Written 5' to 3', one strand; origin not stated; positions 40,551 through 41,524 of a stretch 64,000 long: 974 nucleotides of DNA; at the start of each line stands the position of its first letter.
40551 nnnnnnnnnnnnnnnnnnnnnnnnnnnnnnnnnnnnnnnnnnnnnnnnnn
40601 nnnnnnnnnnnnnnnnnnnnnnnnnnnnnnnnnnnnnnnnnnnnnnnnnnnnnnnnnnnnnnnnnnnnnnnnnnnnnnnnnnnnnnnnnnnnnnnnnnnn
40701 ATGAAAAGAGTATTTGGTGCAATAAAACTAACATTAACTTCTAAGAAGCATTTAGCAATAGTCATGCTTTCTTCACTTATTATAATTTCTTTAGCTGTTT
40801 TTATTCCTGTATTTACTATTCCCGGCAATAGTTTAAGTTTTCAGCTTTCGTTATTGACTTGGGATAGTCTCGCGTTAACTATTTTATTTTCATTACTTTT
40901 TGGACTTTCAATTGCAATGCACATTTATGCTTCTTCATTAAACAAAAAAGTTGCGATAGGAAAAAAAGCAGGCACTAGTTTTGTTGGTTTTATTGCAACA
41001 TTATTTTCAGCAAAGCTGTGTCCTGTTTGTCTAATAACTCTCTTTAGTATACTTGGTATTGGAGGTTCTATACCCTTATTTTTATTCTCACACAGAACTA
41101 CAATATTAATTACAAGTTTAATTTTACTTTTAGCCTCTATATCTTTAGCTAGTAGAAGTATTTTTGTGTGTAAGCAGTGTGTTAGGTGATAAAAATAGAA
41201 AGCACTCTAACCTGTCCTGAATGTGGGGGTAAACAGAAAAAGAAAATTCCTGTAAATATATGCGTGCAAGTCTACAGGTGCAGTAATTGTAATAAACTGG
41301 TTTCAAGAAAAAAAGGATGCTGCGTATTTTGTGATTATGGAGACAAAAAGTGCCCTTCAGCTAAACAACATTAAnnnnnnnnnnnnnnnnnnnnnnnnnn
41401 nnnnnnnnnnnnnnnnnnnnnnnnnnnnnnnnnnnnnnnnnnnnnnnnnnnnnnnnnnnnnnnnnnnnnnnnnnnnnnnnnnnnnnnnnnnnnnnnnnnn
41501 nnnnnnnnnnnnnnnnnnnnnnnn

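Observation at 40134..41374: Cys-rich 40-aa peptide plus CPVC membrane protein plus Zn-ribbon protein, divergent from an HxlR regulator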

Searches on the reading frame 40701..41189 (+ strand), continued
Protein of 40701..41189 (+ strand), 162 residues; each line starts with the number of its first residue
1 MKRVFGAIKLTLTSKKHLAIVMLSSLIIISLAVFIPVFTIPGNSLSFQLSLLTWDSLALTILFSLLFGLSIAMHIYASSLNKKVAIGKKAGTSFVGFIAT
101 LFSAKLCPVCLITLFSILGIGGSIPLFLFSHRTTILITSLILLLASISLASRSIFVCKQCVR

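Call 39: fold_search(model_id=the predicted structure, library=pdb)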
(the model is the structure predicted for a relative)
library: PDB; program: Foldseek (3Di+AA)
matches with E <= 10: 228; with E <= 0.001: 0
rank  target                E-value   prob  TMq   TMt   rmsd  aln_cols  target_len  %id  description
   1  5vre_A                1.5e-01  0.63  0.30  0.27  10.7       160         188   12  Crystal structure of a lysosomal potassium-selective channel TMEM175 homolog from Chamaesiphon Minutus (released 2017-07-19)
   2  7xge_A                2.2e-01  0.77  0.34  0.34   9.3       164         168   11  Crystal structure of MCL-1 in complex with computationally designed inhibitor protein (released 2022-07-20)
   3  7xge_G                2.8e-01  0.80  0.36  0.36   9.3       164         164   10  Crystal structure of MCL-1 in complex with computationally designed inhibitor protein (released 2022-07-20)
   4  7xge_E                5.1e-01  0.38  0.29  0.30   9.5       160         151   10  Crystal structure of MCL-1 in complex with computationally designed inhibitor protein (released 2022-07-20)
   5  7xge_C                6.2e-01  0.66  0.38  0.38   8.7       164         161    9  Crystal structure of MCL-1 in complex with computationally designed inhibitor protein (released 2022-07-20)
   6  6o7u_h                7.1e-01  0.30  0.28  0.28  10.0       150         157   13  Saccharomyces cerevisiae V-ATPase Stv1-VO (released 2019-04-03)
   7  6o7t_l                8.3e-01  0.21  0.25  0.25   9.3       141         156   20  Saccharomyces cerevisiae V-ATPase Vph1-VO (released 2019-04-03)
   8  3j9t_R                9.1e-01  0.38  0.34  0.35   8.0       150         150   22  Yeast V-ATPase state 1 (released 2015-05-13)
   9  6o7t_o                9.6e-01  0.18  0.25  0.26  10.7       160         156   11  Saccharomyces cerevisiae V-ATPase Vph1-VO (released 2019-04-03)
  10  6o7u_j                1.0e+00  0.33  0.31  0.32   8.4       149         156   20  Saccharomyces cerevisiae V-ATPase Stv1-VO (released 2019-04-03)
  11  7xgg_A                1.1e+00  0.44  0.36  0.36   8.7       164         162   11  Crystal structure of BCL-xL in complex with computationally designed inhibitor protein (released 2022-07-20)
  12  6pe4_H                1.1e+00  0.38  0.35  0.35   8.1       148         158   18  Yeast Vo motor in complex with 1 VopQ molecule (released 2020-05-20)
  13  6o7u_o                1.1e+00  0.16  0.24  0.25  10.6       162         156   11  Saccharomyces cerevisiae V-ATPase Stv1-VO (released 2019-04-03)
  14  2bl2_A                1.3e+00  0.25  0.32  0.33  10.3       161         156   14  The membrane rotor of the V-type ATPase from Enterococcus hirae (released 2005-04-05)
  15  6s18_A                1.5e+00  0.33  0.34  0.37   7.8       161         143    9  Ligand binding domain of the P. putida receptor PcaY_PP in complex with glycerol (released 2020-10-21)
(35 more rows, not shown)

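Call 47: search_dna_similar(query=window:40701-41189:+, collection=plasmids, mode=protein, max_evalue=0.01, max_rows=15)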
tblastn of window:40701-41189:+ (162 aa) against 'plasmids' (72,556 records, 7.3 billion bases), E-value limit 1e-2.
No match.
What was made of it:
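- On MerT / MerC / MerF / MerE transporters (for the 162-aa TM162 protein): No tblastn match in 72,556 plasmids (call 47).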

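Call 51: search_protein_families(library=ncbifam, proteins=[L011:2826-3647:+], max_evalue=0.01)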
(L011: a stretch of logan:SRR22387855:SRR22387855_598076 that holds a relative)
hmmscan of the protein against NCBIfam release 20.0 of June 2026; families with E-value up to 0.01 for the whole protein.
L011:2826-3647:+ (273 aa): 2 families
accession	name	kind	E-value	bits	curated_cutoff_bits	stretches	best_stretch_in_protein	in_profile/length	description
NF045694.1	seleno_TsoB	exception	4.8e-09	34.9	805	1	39-224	188-363/572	rhodanese/DsbD fusion-like selenoprotein TsoB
NF001419.0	PRK00293.1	subfamily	0.0011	17.6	330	1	35-222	172-354/574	protein-disulfide reductase DsbD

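Call 52: search_protein_families(library=pfam, proteins=[L008:3669-3833:+], max_evalue=0.01)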
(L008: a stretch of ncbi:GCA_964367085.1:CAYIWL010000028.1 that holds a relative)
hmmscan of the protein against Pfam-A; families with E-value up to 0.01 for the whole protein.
L008:3669-3833:+ (54 aa): 1 family
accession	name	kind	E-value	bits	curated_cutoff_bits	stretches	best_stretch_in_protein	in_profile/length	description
PF23447.1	DUF7128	-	0.008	16.5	25.7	1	2-38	1-37/44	Domain of unknown function (DUF7128)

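Call 57: find_homologous_proteins(query=A3, max_evalue=0.00001)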
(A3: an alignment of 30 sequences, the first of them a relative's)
Query A3 (30 sequences) (162 aa, profile of the alignment): 9 proteins with E <= 0.00001 among 8000 candidates.
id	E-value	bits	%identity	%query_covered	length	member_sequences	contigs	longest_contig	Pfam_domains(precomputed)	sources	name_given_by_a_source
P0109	2.6e-51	192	30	76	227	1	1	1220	-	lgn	-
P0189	1.4e-49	186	30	93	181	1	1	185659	-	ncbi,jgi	jgi:hypothetical protein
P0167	1.7e-44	169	27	90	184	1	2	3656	-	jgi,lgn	-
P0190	1.9e-43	166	26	74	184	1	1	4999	-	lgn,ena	-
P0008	2.5e-42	162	44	100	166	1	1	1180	-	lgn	-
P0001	3.3e-42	162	100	100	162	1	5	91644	-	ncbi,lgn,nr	ncbi:hypothetical protein HYV79_00300 [Candidatus Woesearchaeota archaeon]|nr:hypothetical protein [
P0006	1.6e-41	160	44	99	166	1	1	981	-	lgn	-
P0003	1.5e-39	153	50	99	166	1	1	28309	-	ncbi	-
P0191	1.3e-37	147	57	100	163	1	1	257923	-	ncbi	-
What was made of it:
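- Tried and rejected: A second word-indexed search with the broad TM162 profile returned only 9 proteins because the prefilter saturated (call 57).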

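Call 59: list_cluster_members(proteins=[P0062, P0094, P0102, P0149, P0135, P0159, P0184, P0189, P0048, P0072])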
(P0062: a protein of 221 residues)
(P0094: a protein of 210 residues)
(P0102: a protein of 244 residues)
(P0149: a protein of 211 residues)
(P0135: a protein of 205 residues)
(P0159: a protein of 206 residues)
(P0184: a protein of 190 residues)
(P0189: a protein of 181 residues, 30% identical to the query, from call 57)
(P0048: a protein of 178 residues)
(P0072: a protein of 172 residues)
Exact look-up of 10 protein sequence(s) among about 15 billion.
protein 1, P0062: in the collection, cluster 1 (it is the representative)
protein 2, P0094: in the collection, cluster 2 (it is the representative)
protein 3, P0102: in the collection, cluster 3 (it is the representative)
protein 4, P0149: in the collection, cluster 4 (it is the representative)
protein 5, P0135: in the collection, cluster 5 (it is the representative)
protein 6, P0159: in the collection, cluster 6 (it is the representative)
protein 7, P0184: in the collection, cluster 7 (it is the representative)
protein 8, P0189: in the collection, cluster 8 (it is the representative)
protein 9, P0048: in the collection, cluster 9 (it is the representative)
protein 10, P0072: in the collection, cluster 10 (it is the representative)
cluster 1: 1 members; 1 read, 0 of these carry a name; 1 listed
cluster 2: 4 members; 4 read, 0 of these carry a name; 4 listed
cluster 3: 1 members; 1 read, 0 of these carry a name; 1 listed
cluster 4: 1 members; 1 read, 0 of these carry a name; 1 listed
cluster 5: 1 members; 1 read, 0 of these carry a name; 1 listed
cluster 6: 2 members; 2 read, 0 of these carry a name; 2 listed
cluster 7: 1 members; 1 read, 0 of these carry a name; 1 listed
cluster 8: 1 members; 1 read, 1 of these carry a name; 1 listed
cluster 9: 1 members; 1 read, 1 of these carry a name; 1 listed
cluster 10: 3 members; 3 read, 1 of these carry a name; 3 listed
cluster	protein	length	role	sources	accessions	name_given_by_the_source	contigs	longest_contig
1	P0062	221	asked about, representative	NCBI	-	-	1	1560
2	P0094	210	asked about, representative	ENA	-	-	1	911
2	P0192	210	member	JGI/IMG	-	-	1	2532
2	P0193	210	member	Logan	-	-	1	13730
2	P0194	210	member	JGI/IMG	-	-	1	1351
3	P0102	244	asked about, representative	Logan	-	-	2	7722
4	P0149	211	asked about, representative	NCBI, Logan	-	-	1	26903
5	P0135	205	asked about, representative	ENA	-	-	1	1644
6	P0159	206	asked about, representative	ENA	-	-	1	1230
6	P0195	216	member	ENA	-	-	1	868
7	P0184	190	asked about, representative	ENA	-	-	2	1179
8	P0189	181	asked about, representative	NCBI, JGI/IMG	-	hypothetical protein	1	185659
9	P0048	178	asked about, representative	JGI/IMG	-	hypothetical protein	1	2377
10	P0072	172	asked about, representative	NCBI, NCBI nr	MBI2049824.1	hypothetical protein HYT32_02905 [Candidatus Roizmanbacteria bacterium] | hypothetical protein [Candidatus Roizmanbacteria bacterium]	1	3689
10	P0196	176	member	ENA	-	-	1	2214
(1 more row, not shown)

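Call 60: find_encoding_contigs(protein=P0189, flank=4000, max_places=2)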
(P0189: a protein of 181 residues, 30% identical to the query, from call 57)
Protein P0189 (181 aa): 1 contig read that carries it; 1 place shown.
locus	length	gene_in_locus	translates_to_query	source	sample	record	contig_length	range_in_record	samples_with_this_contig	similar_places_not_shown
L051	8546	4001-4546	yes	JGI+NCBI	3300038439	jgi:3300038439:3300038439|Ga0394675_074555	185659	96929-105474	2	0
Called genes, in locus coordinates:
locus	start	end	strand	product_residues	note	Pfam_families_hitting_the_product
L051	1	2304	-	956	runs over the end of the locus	PF05124:S_layer_C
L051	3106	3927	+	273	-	PF13098:Thioredoxin_2, PF13462:Thioredoxin_4, PF01323:DSBA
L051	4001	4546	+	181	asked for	-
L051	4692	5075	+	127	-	-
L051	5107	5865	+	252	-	PF13328:HD_4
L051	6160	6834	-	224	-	-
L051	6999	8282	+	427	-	PF00342:PGI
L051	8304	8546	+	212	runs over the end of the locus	-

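Call 61: find_encoding_contigs(protein=P0190, flank=4000, max_places=2)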
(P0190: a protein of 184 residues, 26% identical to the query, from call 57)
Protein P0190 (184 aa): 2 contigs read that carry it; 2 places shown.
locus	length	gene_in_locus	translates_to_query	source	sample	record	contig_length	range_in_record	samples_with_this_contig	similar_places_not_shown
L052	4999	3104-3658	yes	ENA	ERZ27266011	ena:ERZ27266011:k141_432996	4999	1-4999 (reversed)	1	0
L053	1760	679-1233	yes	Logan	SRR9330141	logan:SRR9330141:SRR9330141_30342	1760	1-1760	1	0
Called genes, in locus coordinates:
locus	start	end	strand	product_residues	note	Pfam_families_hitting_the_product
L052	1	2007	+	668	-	?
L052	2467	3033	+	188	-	PF09335:VTT_dom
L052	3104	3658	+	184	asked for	-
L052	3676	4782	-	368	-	PF01493:GXGXG (faint)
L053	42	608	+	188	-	PF09335:VTT_dom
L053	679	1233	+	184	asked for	-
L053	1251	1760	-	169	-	?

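Call 62: find_encoding_contigs(protein=P0167, flank=4000, max_places=2)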
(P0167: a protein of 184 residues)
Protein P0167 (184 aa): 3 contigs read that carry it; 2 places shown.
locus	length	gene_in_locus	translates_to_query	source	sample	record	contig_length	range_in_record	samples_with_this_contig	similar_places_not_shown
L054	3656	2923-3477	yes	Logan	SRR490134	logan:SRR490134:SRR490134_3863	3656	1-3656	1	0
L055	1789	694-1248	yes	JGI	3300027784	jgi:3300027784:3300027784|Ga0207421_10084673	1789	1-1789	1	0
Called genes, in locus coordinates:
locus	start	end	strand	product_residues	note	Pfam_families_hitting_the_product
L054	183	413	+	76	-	-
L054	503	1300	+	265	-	PF00581:Rhodanese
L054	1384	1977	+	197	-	-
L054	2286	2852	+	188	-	PF09335:VTT_dom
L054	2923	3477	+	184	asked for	-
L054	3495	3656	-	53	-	?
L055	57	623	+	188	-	PF09335:VTT_dom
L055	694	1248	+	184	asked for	-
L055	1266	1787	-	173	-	?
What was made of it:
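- Distant TM162 relatives sit next to DsbA-like, rhodanese or DedA genes rather than mer genes (calls 60-62). Distant TM162 members sit beside a DsbA-like protein (L051) and near a rhodanese (L054) (calls 60, 62).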

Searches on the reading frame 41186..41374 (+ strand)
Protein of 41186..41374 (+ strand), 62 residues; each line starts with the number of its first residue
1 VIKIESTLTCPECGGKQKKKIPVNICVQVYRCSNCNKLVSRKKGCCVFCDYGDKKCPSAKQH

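Call 3: search_protein_families(library=pfam, proteins=[window:41186-41374:+], max_evalue=0.1)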
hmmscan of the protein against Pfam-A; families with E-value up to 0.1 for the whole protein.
window:41186-41374:+ (62 aa): 3 families
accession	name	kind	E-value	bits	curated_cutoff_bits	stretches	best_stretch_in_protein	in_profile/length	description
PF12760.12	Zn_ribbon_IS1595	-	0.015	15.7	25.4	1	9-37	20-45/46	Transposase zinc-ribbon domain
PF18439.7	zf_UBZ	-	0.024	14.8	25.6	0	6-14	1-9/32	Ubiquitin-Binding Zinc Finger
PF07282.18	Cas12f1-like_TNB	-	0.038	14.6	26.3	1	6-38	27-49/60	Cas12f1-like, TNB domain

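Call 4: search_protein_families(library=ncbifam, proteins=[window:41186-41374:+], max_evalue=0.1)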
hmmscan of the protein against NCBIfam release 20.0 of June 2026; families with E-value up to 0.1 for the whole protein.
window:41186-41374:+ (62 aa): 4 families
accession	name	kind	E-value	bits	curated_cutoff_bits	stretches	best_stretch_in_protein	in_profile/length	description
NF041374.1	GDCCVxC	domain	3.4e-19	68.9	40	1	6-61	1-57/58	GDCCVxC domain-containing (seleno)protein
NF047912.1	ECs_2282_CxxC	subfamily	0.00026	20.8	37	1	7-41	2-39/60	ECs_2282 family putative zinc-binding protein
NF034126.3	PRK09521.1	equivalog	0.037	13.8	90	1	1-24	154-177/180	exosome complex RNA-binding protein Csl4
NF033497.1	rubre_like_arch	subfamily_domain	0.048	13.4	32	1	6-16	15-25/34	rubrerythrin-like domain-containing protein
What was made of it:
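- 41186..41374 (+): GDCCVxC-family small protein, 62 aa (CPEC…CSNC…GCCVFC…C), GTGA-coupled to the membrane protein gene. NCBIfam NF041374, 68.9 bits against a cutoff of 40 (call 4).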

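Call 46: search_dna_similar(query=window:41186-41371:+, collection=plasmids, mode=protein, max_evalue=0.001, max_rows=20)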
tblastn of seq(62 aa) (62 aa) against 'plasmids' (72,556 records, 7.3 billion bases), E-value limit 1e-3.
Records with a match: 339; places in all: 359; records where one place covers at least 80% of the query: 332.
Best place of each record, by identity: <60% 339.
By first word of the organism name: Pseudomonas 86; Klebsiella 43; Aeromonas 27; Enterobacter 18; Citrobacter 17; Hymenobacter 13; Ensifer 11; Sphingobium 10; Sphingomonas 8; Escherichia 7; and 60 more.
By predicted mobility (MOB-suite, as given by PLSDB): non-mobilizable 137; mobilizable 106; conjugative 96.
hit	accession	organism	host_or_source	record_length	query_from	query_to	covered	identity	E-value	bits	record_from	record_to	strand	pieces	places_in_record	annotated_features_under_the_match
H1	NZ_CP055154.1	Adhaeribacter swui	Cell culture,Mud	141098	2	62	98%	46.8%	2e-11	64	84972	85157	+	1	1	GDCCVxC domain-containing (seleno)protein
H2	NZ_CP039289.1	Cupriavidus necator H16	single cell,sludge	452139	2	61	97%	47.5%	3e-10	60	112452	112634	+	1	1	GDCCVxC domain-containing (seleno)protein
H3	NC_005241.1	Cupriavidus necator H16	-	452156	2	61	97%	47.5%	3e-10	60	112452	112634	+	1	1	GDCCVxC domain-containing (seleno)protein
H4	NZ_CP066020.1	Cupriavidus necator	-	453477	2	61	97%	47.5%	3e-10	60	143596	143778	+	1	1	GDCCVxC domain-containing (seleno)protein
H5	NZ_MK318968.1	Rhizobium rhizogenes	-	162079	2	62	98%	45.2%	8e-11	62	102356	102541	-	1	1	GDCCVxC domain-containing (seleno)protein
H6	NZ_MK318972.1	Rhizobium rhizogenes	-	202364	2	62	98%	45.2%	8e-11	62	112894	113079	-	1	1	GDCCVxC domain-containing (seleno)protein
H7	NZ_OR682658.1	Pseudomonas aeruginosa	-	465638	2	62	98%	45.2%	5e-10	59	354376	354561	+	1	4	GDCCVxC domain-containing (seleno)protein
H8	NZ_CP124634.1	Pseudomonas aeruginosa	Homo sapiens,Wound/Abscess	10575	2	62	98%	45.2%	6e-10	59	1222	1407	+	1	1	GDCCVxC domain-containing (seleno)protein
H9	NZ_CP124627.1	Pseudomonas aeruginosa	Homo sapiens,Wound/Abscess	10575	2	62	98%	45.2%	6e-10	59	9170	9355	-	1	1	GDCCVxC domain-containing (seleno)protein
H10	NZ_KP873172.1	Pseudomonas aeruginosa PAO1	-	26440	2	62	98%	45.2%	6e-10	59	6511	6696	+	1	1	GDCCVxC domain-containing (seleno)protein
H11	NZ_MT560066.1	Klebsiella pneumoniae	-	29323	2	62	98%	45.2%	6e-10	59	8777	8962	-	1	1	GDCCVxC domain-containing (seleno)protein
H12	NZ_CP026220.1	Aeromonas sp. ASNIH4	-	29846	2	62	98%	45.2%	6e-10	59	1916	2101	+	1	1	GDCCVxC domain-containing (seleno)protein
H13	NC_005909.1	Pseudomonas alcaligenes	-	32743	2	62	98%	45.2%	6e-10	59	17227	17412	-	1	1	GDCCVxC domain-containing (seleno)protein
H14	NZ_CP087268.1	Aeromonas veronii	hospital sewage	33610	2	62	98%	45.2%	6e-10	59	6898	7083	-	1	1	GDCCVxC domain-containing (seleno)protein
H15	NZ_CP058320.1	Citrobacter freundii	Homo sapiens,single cell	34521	2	62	98%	45.2%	6e-10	59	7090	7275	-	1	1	GDCCVxC domain-containing (seleno)protein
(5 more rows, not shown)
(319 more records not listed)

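Call 48: get_annotated_region(hit=H10, flank=4000)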
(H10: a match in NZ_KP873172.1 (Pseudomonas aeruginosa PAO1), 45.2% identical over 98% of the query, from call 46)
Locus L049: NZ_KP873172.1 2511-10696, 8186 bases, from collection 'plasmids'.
description: Pseudomonas aeruginosa PAO1 plasmid pAMBL1, complete sequence
organism: Pseudomonas aeruginosa PAO1 (NCBI taxid 208964)
taxonomy: Bacteria; Pseudomonadota; Gammaproteobacteria; Pseudomonadales; Pseudomonadaceae; Pseudomonas; Pseudomonas aeruginosa; Pseudomonas aeruginosa PAO1
host: -; source: -; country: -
typing (MOB-suite, as given by PLSDB): conjugative; replicon rep_cluster_995; relaxase MOBQ; mating-pair formation MPF_T
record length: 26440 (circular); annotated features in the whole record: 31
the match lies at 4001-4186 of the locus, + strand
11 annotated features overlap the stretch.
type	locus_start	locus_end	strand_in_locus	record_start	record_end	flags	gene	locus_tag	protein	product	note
CDS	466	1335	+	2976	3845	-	-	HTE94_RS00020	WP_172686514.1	DNA-binding protein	-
CDS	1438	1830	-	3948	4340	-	-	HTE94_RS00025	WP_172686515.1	hypothetical protein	-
CDS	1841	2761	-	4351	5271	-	-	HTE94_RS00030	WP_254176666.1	type IV secretory system conjugative DNA transfer family protein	-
CDS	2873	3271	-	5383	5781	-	merR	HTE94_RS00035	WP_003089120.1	Hg(II)-responsive transcriptional regulator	-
CDS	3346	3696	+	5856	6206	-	-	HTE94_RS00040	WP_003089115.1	mercuric transporter MerT family protein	-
CDS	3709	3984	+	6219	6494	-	merP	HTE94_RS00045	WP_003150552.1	mercury resistance system periplasmic binding protein MerP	-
CDS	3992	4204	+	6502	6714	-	-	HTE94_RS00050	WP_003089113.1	GDCCVxC domain-containing (seleno)protein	-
CDS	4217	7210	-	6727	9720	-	-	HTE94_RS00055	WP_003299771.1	Tn3 family transposase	-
CDS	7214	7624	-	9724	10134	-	-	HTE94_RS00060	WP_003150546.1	putative toxin-antitoxin system toxin component, PIN family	-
CDS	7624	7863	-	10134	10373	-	-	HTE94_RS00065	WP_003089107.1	ribbon-helix-helix domain-containing protein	-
CDS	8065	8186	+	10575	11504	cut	-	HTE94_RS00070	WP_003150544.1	recombinase family protein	GO:0006310 - DNA recombination [Evidence IEA]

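Call 49: get_annotated_region(hit=H1, flank=4000)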
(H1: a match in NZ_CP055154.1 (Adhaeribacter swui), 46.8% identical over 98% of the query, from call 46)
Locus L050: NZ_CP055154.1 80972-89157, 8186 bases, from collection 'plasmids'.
description: Adhaeribacter swui strain KCTC 52873 plasmid unnamed1, complete sequence
organism: Adhaeribacter swui (NCBI taxid 2086471)
taxonomy: Bacteria; Bacteroidota; Cytophagia; Cytophagales; Hymenobacteraceae; Adhaeribacter; Adhaeribacter swui
host: -; source: Cell culture,Mud; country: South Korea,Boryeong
typing (MOB-suite, as given by PLSDB): non-mobilizable
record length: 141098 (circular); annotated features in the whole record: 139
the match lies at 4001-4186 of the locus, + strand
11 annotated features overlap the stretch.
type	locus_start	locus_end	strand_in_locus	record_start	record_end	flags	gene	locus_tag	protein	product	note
CDS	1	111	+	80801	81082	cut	-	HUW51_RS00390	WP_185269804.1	multiubiquitin domain-containing protein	-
CDS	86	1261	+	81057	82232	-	-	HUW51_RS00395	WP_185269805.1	ThiF family adenylyltransferase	-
CDS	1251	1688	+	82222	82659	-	-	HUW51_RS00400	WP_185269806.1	DUF6527 family protein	-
CDS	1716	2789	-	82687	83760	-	-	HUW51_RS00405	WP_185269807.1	PDDEXK nuclease domain-containing protein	-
CDS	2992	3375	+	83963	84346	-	-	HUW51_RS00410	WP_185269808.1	metalloregulator ArsR/SmtB family transcription factor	GO:0006355 - regulation of DNA-templated transcription [Evidence IEA]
CDS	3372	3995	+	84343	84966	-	merTP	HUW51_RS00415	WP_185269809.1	mercuric transport protein MerTP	-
CDS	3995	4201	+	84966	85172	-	-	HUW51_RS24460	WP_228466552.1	GDCCVxC domain-containing (seleno)protein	-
CDS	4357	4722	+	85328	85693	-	-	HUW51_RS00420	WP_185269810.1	metal-sensing transcriptional repressor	GO:0006355 - regulation of DNA-templated transcription [Evidence IEA]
CDS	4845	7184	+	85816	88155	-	-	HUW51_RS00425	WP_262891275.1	heavy metal translocating P-type ATPase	-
CDS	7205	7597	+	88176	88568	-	-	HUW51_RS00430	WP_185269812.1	heavy metal-associated domain-containing protein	-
CDS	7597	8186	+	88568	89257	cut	-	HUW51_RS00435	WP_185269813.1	cytochrome c biogenesis protein CcdA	GO:0017004 - cytochrome complex assembly [Evidence IEA]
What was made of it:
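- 41186..41374 (+): In the two I inspected, the gene follows merR-merT-merP or arsR-merTP (calls 46, 48, 49).
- In bacterial plasmids it directly follows merT-merP or merTP (calls 48, 49).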
